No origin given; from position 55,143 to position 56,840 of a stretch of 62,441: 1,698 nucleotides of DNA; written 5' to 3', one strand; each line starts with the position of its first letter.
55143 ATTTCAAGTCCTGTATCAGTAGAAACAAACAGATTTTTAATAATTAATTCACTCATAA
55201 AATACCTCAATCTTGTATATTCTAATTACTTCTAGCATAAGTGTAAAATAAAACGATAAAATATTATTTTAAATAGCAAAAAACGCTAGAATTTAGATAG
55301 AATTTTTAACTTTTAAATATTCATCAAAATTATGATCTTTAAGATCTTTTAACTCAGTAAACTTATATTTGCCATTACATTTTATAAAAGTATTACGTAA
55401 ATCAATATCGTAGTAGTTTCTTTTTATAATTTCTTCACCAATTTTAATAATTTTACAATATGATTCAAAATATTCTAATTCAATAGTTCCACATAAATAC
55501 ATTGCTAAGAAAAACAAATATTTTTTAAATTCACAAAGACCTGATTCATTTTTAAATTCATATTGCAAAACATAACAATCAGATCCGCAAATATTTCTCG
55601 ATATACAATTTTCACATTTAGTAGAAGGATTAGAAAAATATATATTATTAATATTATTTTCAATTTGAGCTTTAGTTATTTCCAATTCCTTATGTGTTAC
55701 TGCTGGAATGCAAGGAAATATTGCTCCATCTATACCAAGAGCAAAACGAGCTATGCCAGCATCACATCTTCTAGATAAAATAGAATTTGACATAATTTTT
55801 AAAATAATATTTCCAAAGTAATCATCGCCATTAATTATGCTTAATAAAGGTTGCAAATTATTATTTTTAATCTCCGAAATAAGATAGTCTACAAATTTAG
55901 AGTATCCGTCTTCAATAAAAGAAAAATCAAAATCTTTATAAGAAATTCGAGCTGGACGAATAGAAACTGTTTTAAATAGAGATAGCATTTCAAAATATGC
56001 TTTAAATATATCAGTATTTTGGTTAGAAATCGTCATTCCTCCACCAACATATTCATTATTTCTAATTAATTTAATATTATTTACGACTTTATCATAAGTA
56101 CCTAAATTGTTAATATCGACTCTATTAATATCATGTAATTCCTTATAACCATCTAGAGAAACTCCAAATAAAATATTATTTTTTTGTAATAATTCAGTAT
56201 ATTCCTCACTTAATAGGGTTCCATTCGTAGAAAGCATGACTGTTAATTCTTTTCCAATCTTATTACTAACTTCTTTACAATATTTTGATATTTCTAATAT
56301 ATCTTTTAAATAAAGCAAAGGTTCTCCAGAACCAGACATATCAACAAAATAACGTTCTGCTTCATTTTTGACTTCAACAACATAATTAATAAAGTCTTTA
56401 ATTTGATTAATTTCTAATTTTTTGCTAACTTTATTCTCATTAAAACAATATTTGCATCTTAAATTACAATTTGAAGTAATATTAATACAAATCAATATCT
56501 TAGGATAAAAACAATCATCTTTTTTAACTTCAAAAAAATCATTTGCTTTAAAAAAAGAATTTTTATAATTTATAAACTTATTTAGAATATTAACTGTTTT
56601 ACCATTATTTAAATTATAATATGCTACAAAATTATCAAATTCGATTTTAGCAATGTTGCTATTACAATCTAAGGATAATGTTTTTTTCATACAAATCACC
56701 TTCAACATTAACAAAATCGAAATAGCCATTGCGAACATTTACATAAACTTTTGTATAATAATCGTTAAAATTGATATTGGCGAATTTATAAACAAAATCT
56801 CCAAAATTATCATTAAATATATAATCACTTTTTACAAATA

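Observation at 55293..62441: Tightly coupled 8-gene operon of secreted beta-rich paralogs, a lipoprotein, a MacB-type ABC exporter with two adaptor-like proteins, and a radical SAM/SPASM enzyme, with no precursor peptide gene visible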

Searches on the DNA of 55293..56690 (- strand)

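Call 50: search_rna_families(source=L006, start=4500, end=12400)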
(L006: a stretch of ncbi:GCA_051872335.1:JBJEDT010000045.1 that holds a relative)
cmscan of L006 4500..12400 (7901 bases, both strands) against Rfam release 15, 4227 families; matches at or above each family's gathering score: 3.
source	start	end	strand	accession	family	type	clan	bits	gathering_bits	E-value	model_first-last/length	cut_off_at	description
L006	4736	5287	-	RF03087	ROOL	Gene; sRNA;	-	213.1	99.1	1.1e-47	1-574/574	no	ROOL RNA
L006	11416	11968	-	RF03087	ROOL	Gene; sRNA;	-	202.5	99.1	4.1e-45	1-574/574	no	ROOL RNA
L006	12100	12189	+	RF00162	SAM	Cis-reg; riboswitch;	CL00012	44.8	44.4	6.8e-08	1-108/108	no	SAM riboswitch aptamer (S box leader)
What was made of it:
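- The L006 arrangement lies between two copies of a ROOL RNA (call 50), so it may be a recent rearrangement.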
